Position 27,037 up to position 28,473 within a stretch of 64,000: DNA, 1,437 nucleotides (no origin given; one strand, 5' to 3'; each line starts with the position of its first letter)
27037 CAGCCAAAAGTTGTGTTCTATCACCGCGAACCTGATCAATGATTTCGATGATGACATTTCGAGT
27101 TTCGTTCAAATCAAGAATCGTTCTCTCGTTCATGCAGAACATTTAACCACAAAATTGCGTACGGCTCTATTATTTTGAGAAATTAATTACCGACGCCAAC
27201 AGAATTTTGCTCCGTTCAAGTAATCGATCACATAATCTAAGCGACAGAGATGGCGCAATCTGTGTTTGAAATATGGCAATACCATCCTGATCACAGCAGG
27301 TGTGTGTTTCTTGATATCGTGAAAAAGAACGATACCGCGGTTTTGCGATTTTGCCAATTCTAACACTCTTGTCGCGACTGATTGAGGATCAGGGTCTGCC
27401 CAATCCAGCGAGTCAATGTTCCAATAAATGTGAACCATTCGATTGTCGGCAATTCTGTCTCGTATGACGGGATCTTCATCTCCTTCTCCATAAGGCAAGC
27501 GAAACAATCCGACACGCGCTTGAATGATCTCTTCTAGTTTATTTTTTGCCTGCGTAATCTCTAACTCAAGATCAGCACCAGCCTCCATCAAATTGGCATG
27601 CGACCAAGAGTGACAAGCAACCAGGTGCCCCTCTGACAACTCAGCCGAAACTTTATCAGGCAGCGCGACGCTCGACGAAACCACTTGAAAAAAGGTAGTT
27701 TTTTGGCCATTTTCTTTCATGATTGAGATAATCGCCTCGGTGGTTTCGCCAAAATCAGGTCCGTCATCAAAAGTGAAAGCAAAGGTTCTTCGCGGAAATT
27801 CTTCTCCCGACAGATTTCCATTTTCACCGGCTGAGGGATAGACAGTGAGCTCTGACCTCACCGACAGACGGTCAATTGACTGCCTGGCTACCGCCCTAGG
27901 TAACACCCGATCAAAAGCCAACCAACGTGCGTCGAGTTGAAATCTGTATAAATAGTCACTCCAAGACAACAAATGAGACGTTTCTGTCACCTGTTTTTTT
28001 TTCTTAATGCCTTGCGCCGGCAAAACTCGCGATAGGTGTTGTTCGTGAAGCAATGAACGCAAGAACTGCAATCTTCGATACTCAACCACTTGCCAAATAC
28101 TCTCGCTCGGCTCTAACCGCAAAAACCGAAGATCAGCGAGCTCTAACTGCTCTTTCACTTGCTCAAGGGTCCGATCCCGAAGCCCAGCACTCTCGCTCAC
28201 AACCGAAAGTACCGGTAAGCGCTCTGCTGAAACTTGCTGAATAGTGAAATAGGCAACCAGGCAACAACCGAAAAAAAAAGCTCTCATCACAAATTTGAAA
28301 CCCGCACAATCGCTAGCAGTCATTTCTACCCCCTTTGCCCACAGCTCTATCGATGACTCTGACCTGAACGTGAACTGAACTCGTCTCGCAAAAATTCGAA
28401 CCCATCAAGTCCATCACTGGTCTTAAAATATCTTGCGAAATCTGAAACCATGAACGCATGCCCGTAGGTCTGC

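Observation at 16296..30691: One co-directional 14-kb block combines two carbohydrate esterases with a complete bidirectional [NiFe]-hydrogenase and its maturation set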

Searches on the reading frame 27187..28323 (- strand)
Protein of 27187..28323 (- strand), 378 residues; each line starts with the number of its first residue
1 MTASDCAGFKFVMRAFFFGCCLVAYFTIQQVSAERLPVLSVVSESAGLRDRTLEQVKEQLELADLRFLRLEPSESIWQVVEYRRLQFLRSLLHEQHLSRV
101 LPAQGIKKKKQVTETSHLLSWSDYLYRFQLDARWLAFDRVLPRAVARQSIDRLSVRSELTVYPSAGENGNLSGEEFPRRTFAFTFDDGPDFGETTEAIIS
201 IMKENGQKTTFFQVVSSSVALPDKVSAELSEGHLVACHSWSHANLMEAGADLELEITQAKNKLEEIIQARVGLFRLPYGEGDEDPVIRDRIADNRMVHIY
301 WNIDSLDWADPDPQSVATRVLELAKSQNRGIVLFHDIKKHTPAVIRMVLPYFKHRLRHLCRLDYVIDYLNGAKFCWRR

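Call 3: search_protein_families(library=pfam, proteins=[window:27187-28323:-])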
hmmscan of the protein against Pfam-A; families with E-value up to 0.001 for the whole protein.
window:27187-28323:- (378 aa): 1 family
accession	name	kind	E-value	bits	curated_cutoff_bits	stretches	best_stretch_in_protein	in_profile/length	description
PF01522.26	Polysacc_deac_1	-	2.7e-21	76.2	23.1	1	175-284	3-111/124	Polysaccharide deacetylase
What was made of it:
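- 27187..28323 (-): CE4 (NodB-fold) metal-dependent deacetylase, 378 aa. It has a signal-like N-terminus, then about 140 residues of an all-helical region of unknown fold, then the catalytic domain (residues about 175-370). PF01522 (call 3).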

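Call 5: search_protein_families(library=ncbifam, proteins=[window:27187-28323:-], max_evalue=0.01)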
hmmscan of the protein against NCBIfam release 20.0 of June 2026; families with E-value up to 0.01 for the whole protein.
window:27187-28323:- (378 aa): 9 families
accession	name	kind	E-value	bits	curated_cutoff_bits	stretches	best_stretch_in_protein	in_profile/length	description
TIGR02764.1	spore_ybaN_pdaB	equivalog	1.3e-22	80.5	237.4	1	180-355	7-180/191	polysaccharide deacetylase family sporulation protein PdaB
TIGR04243.1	nodulat_NodB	equivalog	2.4e-22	79.4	240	1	179-372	2-189/197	chitooligosaccharide deacetylase NodB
NF045822.1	PgAcgDacpgdA2_Bac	equivalog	3.3e-21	75.8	400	1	179-349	70-245/274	peptidoglycan-N-acetylglucosamine deacetylase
NF045820.1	PgAcgDacpgdA_Strep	equivalog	2.7e-20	72.6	800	1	177-354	266-436/463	peptidoglycan-N-acetylglucosamine deacetylase PgdA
NF045821.1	PgAcgDacpgdA1_Bac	equivalog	5.1e-18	64.9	400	1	176-322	85-229/282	peptidoglycan-N-acetylglucosamine deacetylase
TIGR02884.1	spore_pdaA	equivalog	1.2e-15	57.9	298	1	180-354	38-212/224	delta-lactam-biosynthetic de-N-acetylase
TIGR02873.1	spore_ylxY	hypoth_equivalog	7.6e-15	54.9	391.5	1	193-348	98-250/268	probable sporulation protein, polysaccharide deacetylase family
TIGR03006.1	pepcterm_polyde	equivalog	7.9e-08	31.7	276.2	1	194-277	35-119/272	XrtA system polysaccharide deacetylase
NF050820.1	PolSacchBiosHfsH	equivalog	1.8e-05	24.5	400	1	178-282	33-144/249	oligosaccharide deacetylase HfsH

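Call 17: find_encoding_contigs(protein=window:27187-28323:-, flank=10000, max_places=6)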
Protein window:27187-28323:- (378 aa): 10 contigs read that carry it; 6 places shown.
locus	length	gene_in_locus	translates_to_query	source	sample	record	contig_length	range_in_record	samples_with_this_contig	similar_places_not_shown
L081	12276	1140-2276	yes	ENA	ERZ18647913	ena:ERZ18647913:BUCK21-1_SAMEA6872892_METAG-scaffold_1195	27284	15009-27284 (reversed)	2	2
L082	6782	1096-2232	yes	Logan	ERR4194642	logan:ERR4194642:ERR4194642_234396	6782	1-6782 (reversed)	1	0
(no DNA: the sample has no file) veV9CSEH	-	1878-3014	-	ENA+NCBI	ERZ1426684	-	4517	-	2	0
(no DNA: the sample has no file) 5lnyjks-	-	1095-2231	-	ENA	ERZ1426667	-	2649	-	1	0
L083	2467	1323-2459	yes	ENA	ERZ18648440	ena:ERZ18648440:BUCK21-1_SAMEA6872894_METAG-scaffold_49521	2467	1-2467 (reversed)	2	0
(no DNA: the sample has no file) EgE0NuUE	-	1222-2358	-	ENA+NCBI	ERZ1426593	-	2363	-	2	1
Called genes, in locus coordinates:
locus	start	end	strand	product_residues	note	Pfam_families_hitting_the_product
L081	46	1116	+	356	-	PF03283:PAE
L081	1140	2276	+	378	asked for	PF01522:Polysacc_deac_1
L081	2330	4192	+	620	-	PF01257:2Fe-2S_thioredx, PF01512:Complex1_51K, PF10589:NADH_4Fe-4S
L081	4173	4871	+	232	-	PF00111:Fer2 (weak), PF13510:Fer2_4, PF10588:NADH-G_4Fe-4S_3, PF22117:Fer4_Nqo3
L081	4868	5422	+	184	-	PF01058:Oxidored_q6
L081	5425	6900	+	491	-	PF27537:HoxH, PF00374:NiFeSe_Hases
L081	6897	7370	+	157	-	-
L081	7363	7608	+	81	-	PF01155:HypA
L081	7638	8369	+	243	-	PF02492:cobW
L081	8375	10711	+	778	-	PF00708:Acylphosphatase, PF07503:zf-HYPF, PF01300:Sua5_yciO_yrdC, PF17788:HypF_C, PF22521:HypF_C_2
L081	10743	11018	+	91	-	PF01455:HupF_HypC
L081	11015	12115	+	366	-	PF01924:HypD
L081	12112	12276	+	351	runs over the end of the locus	PF00586:AIRS, PF02769:AIRS_C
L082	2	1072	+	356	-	PF03283:PAE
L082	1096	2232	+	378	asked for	PF01522:Polysacc_deac_1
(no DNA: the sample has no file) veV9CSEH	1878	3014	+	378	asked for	PF01522:Polysacc_deac_1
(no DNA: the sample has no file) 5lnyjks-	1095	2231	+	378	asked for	PF01522:Polysacc_deac_1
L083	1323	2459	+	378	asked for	PF01522:Polysacc_deac_1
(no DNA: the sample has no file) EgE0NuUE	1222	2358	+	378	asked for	PF01522:Polysacc_deac_1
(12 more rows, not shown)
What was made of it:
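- On Group 3d NAD-linked [NiFe]-hydrogenase (HoxFUYH): The identical protein hits Pfam PF27537 'HoxH' (call 17).
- The identical HoxH carries Pfam 'HoxH' in the public collection (call 17).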

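Call 23: find_homologous_proteins(query=window:27187-28323:-)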
Query window:27187-28323:- (378 aa): 109 proteins with E <= 0.001 among 4462 candidates.
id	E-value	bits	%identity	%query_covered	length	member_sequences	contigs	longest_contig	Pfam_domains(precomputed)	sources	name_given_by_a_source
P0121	9.4e-254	859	100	100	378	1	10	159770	PF01522.27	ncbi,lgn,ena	-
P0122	1.2e-33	135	36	65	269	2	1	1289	PF01522.27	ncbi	-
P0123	3.7e-26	110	34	61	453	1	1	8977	PF01522.27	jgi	jgi:peptidoglycan/xylan/chitin deacetylase (PgdA/CDA1 family)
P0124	9.0e-26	109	40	48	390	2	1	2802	PF01522.27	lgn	-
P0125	1.0e-25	109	35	58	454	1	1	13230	PF01522.27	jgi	jgi:peptidoglycan/xylan/chitin deacetylase (PgdA/CDA1 family)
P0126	1.8e-25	108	35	61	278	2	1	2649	PF01522.27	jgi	jgi:peptidoglycan/xylan/chitin deacetylase (PgdA/CDA1 family)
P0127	6.8e-25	106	38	49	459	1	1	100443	PF01522.27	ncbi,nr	ncbi:MAG TPA: polysaccharide deacetylase family protein [Geothrix sp.]|nr:polysaccharide deacetylase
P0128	6.9e-25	106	36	59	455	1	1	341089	PF01522.27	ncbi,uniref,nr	ncbi:hypothetical protein GETHLI_23600 [Geothrix limicola]|uniref:NodB homology domain-containing pr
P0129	2.1e-24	104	39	48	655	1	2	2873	PF14559.13,PF13431.13,PF13414.13,PF13371.13,PF01522.27,PF00656.28,PF00515.35,PF13424.13,PF13432.13,PF13181.13,PF07719.24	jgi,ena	jgi:uncharacterized caspase-like protein/peptidoglycan/xylan/chitin deacetylase (PgdA/CDA1 family)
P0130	4.4e-24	103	33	62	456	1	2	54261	PF01522.27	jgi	jgi:peptidoglycan/xylan/chitin deacetylase (PgdA/CDA1 family)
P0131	5.0e-24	103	34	58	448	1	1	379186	PF01522.27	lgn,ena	-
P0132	9.8e-24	102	34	58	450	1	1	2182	PF01522.27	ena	-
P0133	1.0e-23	102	36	49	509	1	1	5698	PF01522.27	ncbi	-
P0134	1.2e-23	102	37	51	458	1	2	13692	PF01522.27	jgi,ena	jgi:peptidoglycan/xylan/chitin deacetylase (PgdA/CDA1 family)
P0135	1.3e-23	102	36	53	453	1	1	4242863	PF01522.27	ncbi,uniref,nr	ncbi:polysaccharide deacetylase family protein [Geothrix sp. PMB-07]|uniref:polysaccharide deacetyla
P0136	2.9e-23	101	37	48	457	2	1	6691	PF01522.27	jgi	jgi:peptidoglycan/xylan/chitin deacetylase (PgdA/CDA1 family)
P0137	3.2e-23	101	34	58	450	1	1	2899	PF01522.27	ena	-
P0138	3.3e-23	101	37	51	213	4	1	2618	PF01522.27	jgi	jgi:peptidoglycan/xylan/chitin deacetylase (PgdA/CDA1 family)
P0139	3.7e-23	100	37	50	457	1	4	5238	PF01522.27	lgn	-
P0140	3.7e-23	100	35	58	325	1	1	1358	PF01522.27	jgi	jgi:peptidoglycan/xylan/chitin deacetylase (PgdA/CDA1 family)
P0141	9.1e-23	99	36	50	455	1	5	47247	PF01522.27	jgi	jgi:peptidoglycan/xylan/chitin deacetylase (PgdA/CDA1 family)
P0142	9.8e-23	99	37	48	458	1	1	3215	PF01522.27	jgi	jgi:peptidoglycan/xylan/chitin deacetylase (PgdA/CDA1 family)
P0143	1.4e-22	98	36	60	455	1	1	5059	PF01522.27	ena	-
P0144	2.3e-22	98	36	51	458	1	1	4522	PF01522.27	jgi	jgi:peptidoglycan/xylan/chitin deacetylase (PgdA/CDA1 family)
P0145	2.5e-22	98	37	54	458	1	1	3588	PF01522.27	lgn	-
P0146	2.7e-22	97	33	58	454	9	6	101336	PF01522.27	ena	-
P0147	3.1e-22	97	35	57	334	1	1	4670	PF01522.27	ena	-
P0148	3.3e-22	97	38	49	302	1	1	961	PF01522.27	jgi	jgi:peptidoglycan/xylan/chitin deacetylase (PgdA/CDA1 family)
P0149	3.5e-22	97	37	52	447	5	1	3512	PF01522.27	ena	-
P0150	3.9e-22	97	39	44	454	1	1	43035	PF01522.27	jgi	-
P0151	4.0e-22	97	34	58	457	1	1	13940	PF01522.27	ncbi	-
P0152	4.1e-22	97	34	58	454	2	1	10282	PF01522.27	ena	-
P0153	8.4e-22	96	36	56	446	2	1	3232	PF01522.27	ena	-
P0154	8.6e-22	96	36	58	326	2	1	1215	PF01522.27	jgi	jgi:peptidoglycan/xylan/chitin deacetylase (PgdA/CDA1 family)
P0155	1.7e-21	95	37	48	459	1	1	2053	PF01522.27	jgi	jgi:peptidoglycan/xylan/chitin deacetylase (PgdA/CDA1 family)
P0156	3.0e-21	94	35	50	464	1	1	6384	PF01522.27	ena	-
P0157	5.0e-21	93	32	65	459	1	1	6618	PF01522.27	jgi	jgi:peptidoglycan/xylan/chitin deacetylase (PgdA/CDA1 family)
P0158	8.0e-21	93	36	48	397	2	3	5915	PF01522.27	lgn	-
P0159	1.8e-19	88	37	50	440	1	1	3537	PF01522.27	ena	-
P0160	2.1e-19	88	39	44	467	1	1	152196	PF01522.27,PF00656.28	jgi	jgi:peptidoglycan/xylan/chitin deacetylase (PgdA/CDA1 family)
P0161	3.2e-18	84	37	44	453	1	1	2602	PF01522.27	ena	-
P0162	1.2e-17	82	35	49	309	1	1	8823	PF01522.27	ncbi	-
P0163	1.6e-17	82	35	48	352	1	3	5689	PF01522.27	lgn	-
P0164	4.9e-16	77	32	52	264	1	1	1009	PF01522.27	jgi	jgi:peptidoglycan-N-acetylglucosamine deacetylase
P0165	2.9e-15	74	32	46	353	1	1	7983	PF01522.27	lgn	-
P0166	4.9e-15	74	30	57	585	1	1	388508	PF01522.27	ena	-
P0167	9.2e-15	73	33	42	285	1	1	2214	PF01522.27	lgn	-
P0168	3.2e-14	71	33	44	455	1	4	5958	PF01522.27,PF03160.21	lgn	-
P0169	3.8e-14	71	31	50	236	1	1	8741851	PF03065.21,PF01522.27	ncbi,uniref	ncbi:polysaccharide deacetylase family protein [Paenibacillus sp. MBLB4367]|uniref:polysaccharide de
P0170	5.2e-14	70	34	42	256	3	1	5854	PF01522.27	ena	-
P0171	6.2e-14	70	29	60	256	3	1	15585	PF01522.27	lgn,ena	-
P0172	6.6e-14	70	35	41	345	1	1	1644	PF01522.27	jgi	jgi:peptidoglycan-N-acetylglucosamine deacetylase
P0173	1.1e-13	69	34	41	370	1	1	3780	PF01522.27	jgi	jgi:peptidoglycan-N-acetylglucosamine deacetylase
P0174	1.2e-13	69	28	54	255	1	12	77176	PF01522.27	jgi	jgi:peptidoglycan-N-acetylglucosamine deacetylase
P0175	1.7e-13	69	34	45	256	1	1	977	PF01522.27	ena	-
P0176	2.3e-13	68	31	58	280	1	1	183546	PF01522.27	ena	-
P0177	4.1e-13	67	31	49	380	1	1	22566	PF01522.27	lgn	-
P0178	4.9e-13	67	30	44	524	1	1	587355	PF11738.14,PF01522.27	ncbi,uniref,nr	ncbi:polysaccharide deacetylase family protein [Alteribacter natronophilus]|uniref:polysaccharide de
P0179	5.0e-13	67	32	51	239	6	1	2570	PF01522.27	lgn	-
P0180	6.9e-13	67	32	47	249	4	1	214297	PF01522.27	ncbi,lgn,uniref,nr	ncbi:polysaccharide deacetylase family protein [Brevibacillus panacihumi]|uniref:Chitooligosaccharid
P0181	1.3e-12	66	33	34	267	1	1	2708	PF01522.27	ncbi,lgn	-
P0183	3.3e-12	64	31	49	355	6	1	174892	PF01522.27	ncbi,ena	-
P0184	6.9e-12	63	30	49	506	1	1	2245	PF01522.27,PF14741.12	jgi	jgi:peptidoglycan/xylan/chitin deacetylase (PgdA/CDA1 family)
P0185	8.2e-12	63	30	56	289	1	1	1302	PF01522.27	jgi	jgi:peptidoglycan-N-acetylglucosamine deacetylase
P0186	8.8e-12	63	32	34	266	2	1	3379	PF01522.27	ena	-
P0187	1.3e-11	62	31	42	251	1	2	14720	PF01522.27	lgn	-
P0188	2.0e-11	62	33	45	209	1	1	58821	PF01522.27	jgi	jgi:peptidoglycan/xylan/chitin deacetylase (PgdA/CDA1 family)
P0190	5.2e-11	60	31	45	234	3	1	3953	PF01522.27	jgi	jgi:peptidoglycan/xylan/chitin deacetylase (PgdA/CDA1 family)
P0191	7.5e-11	60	33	43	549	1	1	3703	PF01522.27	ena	-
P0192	8.0e-11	60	31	49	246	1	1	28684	PF01522.27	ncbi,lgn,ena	ncbi:MAG: polysaccharide deacetylase family protein [Verrucomicrobiota bacterium]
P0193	3.9e-10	57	29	49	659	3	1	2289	PF24996.1,PF07646.22,PF13964.13,PF24681.2,PF13415.13,PF01522.27,PF24981.2,PF01344.32,PF25210.2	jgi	jgi:peptidoglycan/xylan/chitin deacetylase (PgdA/CDA1 family)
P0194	4.0e-10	57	30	45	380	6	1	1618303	PF01522.27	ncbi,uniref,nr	ncbi:polysaccharide deacetylase family protein [Cystobacter ferrugineus]|uniref:NodB homology domain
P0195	4.4e-10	57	30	53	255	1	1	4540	PF01522.27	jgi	jgi:peptidoglycan/xylan/chitin deacetylase (PgdA/CDA1 family)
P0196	8.2e-10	56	33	53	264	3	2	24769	PF01522.27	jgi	jgi:peptidoglycan/xylan/chitin deacetylase (PgdA/CDA1 family)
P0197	1.0e-9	56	28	46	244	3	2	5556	PF01522.27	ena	-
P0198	1.4e-9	56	28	53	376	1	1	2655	PF01522.27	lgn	-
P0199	2.0e-9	55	29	46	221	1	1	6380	PF01522.27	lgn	-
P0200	4.0e-9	54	30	53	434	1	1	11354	PF01522.27,PF16403.12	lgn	-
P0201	8.0e-9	53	26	55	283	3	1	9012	PF10096.15,PF01522.27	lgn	-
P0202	8.7e-9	53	32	43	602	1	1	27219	PF00534.27,PF01522.27,PF13579.13,PF13439.13,PF20706.4,PF13692.13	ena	-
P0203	1.1e-8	53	33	41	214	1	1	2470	PF01522.27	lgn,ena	-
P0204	1.8e-8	52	31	47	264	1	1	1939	PF01522.27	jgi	jgi:peptidoglycan/xylan/chitin deacetylase (PgdA/CDA1 family)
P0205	3.5e-8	51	33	45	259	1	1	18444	PF01522.27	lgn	-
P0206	1.5e-7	49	29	44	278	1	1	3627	PF01522.27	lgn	-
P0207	2.8e-7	48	28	54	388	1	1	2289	PF01522.27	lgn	-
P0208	2.9e-7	48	29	45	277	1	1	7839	PF01522.27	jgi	jgi:peptidoglycan-N-acetylglucosamine deacetylase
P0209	4.3e-7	47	28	49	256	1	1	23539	PF01522.27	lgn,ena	-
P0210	5.2e-7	47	29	44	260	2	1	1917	PF01522.27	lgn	-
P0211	5.4e-7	47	23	54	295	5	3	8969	PF01522.27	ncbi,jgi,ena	jgi:peptidoglycan/xylan/chitin deacetylase (PgdA/CDA1 family)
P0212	8.6e-7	46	28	42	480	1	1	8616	PF00534.27,PF01522.27,PF13524.13,PF13439.13,PF20706.4,PF13692.13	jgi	jgi:peptidoglycan/xylan/chitin deacetylase (PgdA/CDA1 family)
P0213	1.3e-6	46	39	27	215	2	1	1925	PF01522.27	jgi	-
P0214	3.1e-6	45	31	47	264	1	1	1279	PF01522.27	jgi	-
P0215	5.2e-6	44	33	42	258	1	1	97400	PF01522.27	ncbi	ncbi:MAG: polysaccharide deacetylase family protein [Myxococcota bacterium]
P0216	5.2e-6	44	28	42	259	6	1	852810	PF01522.27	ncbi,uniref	ncbi:polysaccharide deacetylase family protein [Streptomyces sp. NPDC014733]|uniref:polysaccharide d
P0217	7.2e-6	43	25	47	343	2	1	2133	PF01522.27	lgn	-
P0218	9.7e-6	43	31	42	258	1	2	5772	PF01522.27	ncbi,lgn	-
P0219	1.1e-5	43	34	29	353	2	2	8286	PF01522.27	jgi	jgi:peptidoglycan/xylan/chitin deacetylase (PgdA/CDA1 family)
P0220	1.9e-5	42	28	49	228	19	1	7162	PF01522.27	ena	-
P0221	2.2e-5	42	28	53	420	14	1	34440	PF01522.27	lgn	-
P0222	2.3e-5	42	29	43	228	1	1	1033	PF01522.27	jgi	-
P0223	2.7e-5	42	29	52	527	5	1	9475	PF01522.27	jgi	-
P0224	5.8e-5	40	27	50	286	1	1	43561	PF01522.27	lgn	-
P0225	1.6e-4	39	26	54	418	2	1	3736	PF01522.27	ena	-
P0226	2.2e-4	39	29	47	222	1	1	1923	PF01522.27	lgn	-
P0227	2.6e-4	38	27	44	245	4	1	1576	PF01522.27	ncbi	-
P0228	3.8e-4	38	30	42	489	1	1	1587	PF13847.13,PF00398.27,PF13489.13,PF13649.13,PF01522.27,PF02475.24,PF01209.25,PF08241.19,PF08242.19,PF05401.17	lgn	-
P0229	9.6e-4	36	26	43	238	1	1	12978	PF10096.15,PF01522.27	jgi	jgi:peptidoglycan/xylan/chitin deacetylase (PgdA/CDA1 family)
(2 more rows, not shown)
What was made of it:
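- The CE4 protein's next best relative is 36% identical over 65% of its length (call 23). Its best partial relatives include Acidobacteriota (Geothrix) proteins (call 23).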

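Call 41: search_solved_structures(query=window:27187-28323:-, max_evalue=1e-8, show_alignments=1)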
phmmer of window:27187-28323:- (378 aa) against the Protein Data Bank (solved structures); distinct sequences matched with E-value up to 1e-8: 23.
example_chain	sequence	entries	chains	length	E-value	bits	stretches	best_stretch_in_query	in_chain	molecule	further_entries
2c1g_A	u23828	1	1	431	5.2e-20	75.1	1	178-355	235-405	PEPTIDOGLYCAN GLCNAC DEACETYLASE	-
2c1i_A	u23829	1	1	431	2.6e-19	72.8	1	178-355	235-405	PEPTIDOGLYCAN GLCNAC DEACETYLASE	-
5jp6_A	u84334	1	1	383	3.7e-17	65.7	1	175-349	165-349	Putative polysaccharide deacetylase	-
2cc0_A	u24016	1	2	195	1.8e-16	63.4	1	182-347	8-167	ACETYL-XYLAN ESTERASE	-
7y51_A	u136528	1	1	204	4.4e-16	62.2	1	179-353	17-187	Predicted xylanase/chitin deacetylase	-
5lfz_A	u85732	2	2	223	5.8e-16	61.8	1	180-345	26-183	ArCE4A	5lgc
7fbw_A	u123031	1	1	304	9.3e-16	61.1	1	177-353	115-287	Predicted xylanase/chitin deacetylase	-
6h8l_A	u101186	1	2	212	1e-15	61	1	178-341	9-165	Peptidoglycan-N-acetylmuramic acid deacetylase PdaC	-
5nc9_A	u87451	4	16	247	1.4e-15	60.6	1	172-354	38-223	Peptidoglycan N-acetylglucosamine deacetylase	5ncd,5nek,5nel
5nc6_B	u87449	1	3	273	1.7e-15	60.3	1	171-354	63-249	Peptidoglycan N-acetylglucosamine deacetylase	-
5o6y_A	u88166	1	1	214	3.5e-15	59.2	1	177-333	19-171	Peptidoglycan N-acetylglucosamine deacetylase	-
5n1j_A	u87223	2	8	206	4.1e-15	59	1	180-354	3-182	Peptidoglycan N-acetylglucosamine deacetylase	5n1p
5nc6_A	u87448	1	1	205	7e-15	58.2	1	183-354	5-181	Peptidoglycan N-acetylglucosamine deacetylase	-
6h8n_A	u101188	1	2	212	7e-15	58.2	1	178-341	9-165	Peptidoglycan-N-acetylmuramic acid deacetylase PdaC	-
5o6y_B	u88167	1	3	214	4.5e-14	55.6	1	177-333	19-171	Peptidoglycan N-acetylglucosamine deacetylase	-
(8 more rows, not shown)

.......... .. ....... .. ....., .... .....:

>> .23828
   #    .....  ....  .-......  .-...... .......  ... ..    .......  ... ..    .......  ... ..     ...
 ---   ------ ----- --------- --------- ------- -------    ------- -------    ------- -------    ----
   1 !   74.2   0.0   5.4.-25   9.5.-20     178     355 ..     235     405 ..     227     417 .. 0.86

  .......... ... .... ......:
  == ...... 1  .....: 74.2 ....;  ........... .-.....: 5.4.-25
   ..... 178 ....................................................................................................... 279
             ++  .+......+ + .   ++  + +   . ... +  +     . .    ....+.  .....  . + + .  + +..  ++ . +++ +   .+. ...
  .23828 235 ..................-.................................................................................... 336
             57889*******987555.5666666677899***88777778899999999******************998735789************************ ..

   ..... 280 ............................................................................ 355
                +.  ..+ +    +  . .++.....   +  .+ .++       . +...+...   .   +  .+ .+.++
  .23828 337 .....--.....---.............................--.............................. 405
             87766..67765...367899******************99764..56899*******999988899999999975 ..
